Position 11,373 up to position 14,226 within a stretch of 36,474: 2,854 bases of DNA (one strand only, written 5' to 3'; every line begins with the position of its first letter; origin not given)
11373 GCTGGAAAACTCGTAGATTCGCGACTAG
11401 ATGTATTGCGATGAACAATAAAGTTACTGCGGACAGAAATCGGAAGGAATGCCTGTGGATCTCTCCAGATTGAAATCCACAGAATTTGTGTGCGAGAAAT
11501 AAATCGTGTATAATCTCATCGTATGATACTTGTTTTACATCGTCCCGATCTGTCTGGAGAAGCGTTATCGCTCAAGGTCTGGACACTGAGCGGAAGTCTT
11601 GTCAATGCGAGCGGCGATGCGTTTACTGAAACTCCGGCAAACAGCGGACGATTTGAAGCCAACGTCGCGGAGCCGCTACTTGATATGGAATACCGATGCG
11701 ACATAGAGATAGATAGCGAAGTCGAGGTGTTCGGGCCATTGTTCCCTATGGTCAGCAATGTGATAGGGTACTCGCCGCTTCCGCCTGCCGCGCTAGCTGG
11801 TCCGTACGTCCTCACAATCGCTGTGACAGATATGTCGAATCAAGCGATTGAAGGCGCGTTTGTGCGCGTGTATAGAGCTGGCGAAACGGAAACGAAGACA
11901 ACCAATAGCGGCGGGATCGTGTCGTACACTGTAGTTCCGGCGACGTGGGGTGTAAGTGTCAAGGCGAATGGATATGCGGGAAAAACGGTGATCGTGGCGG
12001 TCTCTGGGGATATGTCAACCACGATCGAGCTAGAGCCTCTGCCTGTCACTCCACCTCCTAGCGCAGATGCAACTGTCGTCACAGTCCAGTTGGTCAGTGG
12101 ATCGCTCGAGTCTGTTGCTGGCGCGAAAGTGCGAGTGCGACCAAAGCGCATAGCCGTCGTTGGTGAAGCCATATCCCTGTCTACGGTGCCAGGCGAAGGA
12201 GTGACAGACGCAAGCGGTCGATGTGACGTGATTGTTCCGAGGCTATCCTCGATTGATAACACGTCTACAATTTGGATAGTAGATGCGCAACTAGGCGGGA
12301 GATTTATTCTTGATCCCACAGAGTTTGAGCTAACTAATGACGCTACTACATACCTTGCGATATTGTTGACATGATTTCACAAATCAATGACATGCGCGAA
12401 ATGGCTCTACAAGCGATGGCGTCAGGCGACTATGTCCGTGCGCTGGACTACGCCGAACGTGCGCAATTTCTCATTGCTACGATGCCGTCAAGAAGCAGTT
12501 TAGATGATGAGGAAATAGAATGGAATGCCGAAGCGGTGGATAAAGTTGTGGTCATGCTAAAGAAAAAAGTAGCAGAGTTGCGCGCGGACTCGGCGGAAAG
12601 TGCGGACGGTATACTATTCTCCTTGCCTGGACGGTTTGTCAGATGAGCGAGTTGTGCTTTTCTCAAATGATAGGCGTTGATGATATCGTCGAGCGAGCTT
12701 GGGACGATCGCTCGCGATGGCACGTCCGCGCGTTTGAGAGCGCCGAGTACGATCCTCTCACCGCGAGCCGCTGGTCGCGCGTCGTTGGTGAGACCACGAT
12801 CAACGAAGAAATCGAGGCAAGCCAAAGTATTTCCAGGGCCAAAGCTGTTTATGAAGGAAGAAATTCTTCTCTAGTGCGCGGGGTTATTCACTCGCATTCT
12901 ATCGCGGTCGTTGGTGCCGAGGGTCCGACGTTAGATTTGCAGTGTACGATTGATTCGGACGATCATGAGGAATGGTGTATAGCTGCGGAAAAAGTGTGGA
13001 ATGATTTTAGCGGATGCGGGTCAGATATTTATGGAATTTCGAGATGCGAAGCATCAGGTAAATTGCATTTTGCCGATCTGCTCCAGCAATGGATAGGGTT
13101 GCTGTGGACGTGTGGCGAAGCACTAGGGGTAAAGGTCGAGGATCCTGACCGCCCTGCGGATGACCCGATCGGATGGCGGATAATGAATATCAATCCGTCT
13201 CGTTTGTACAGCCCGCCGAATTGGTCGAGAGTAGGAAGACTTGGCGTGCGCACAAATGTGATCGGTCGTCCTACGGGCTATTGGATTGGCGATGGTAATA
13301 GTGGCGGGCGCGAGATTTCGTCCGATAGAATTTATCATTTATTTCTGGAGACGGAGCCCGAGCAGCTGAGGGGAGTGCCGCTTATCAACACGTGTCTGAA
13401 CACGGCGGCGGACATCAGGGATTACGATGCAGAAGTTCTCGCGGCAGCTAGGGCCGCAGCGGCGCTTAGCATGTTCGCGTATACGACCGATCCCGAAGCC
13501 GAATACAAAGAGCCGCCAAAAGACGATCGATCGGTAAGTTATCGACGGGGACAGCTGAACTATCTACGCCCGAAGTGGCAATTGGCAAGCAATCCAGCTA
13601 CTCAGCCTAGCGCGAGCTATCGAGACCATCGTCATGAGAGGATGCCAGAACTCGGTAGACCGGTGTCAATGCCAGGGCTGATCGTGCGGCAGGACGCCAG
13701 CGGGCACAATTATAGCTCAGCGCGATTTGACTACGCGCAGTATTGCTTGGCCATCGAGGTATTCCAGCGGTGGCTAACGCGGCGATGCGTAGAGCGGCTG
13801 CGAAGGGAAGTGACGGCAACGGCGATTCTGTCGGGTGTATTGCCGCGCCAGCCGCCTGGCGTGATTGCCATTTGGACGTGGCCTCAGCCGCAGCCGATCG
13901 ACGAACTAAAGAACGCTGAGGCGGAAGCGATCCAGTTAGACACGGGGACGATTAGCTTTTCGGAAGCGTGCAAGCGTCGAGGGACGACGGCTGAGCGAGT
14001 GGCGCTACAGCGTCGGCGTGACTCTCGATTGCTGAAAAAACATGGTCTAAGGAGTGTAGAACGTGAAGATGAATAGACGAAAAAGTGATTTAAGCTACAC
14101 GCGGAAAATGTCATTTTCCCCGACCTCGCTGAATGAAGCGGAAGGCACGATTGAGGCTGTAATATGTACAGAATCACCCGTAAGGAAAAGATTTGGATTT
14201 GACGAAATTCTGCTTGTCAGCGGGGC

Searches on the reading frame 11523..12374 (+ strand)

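Call 12: search_protein_families(library=pfam, proteins=[window:11523-12374:+], max_evalue=0.01)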
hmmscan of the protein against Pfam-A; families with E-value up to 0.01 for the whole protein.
window:11523-12374:+ (283 aa): 1 family
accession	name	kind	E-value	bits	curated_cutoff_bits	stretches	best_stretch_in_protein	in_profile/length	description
PF13620.12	CarboxypepD_reg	-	1.7e-05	25.5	32.3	1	99-168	4-77/82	Carboxypeptidase regulatory-like domain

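Call 13: search_protein_families(library=phrogs, proteins=[window:11523-12374:+], max_evalue=0.001)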
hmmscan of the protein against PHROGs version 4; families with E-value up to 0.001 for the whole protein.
window:11523-12374:+ (283 aa): 0 families

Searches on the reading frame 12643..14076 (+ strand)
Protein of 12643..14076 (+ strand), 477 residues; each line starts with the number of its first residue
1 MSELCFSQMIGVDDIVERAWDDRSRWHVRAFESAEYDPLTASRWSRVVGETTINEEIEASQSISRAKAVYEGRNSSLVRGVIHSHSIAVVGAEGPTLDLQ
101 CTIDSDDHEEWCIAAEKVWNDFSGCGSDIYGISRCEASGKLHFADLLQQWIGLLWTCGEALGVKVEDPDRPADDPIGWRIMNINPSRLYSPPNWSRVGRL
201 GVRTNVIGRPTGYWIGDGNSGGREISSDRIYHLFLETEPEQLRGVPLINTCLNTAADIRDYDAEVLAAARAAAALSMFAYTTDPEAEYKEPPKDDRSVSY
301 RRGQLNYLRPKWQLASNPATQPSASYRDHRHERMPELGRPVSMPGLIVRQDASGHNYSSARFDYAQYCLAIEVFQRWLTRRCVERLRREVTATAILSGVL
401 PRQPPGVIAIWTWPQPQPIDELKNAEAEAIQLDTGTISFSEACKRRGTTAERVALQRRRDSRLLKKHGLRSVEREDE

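Call 12: search_protein_families(library=pfam, proteins=[window:12643-14076:+], max_evalue=0.01)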
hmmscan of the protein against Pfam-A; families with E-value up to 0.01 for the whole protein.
window:12643-14076:+ (477 aa): 1 family
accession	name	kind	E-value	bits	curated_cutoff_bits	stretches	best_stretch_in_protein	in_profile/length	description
PF05136.18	Phage_portal_2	-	6.9e-36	124.6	32.9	1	49-367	11-346/354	Phage portal protein, lambda family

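Call 13: search_protein_families(library=phrogs, proteins=[window:12643-14076:+], max_evalue=0.001)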
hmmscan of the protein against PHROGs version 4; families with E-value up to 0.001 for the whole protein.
window:12643-14076:+ (477 aa): 2 families
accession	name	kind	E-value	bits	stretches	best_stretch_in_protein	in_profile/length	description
phrog_21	-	head and packaging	4.4e-41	141.7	1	24-471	35-504/1362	portal protein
phrog_537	-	head and packaging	2e-09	38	1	298-470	26-205/233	portal protein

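Call 93: find_related_loci(query=window:12643-14073:+, collection=viral_contigs, flank=10000)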
Query window:12643-14073:+ (477 aa) in viral_contigs; peptide patterns used: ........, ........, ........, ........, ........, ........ (x = any residue, [..] = any of these).
6 stretches matched a pattern, but none encodes a relative of the query by tblastn (E <= 1e-3).
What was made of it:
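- Tried and rejected: The portal query found nothing in IMG/VR (call 93).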
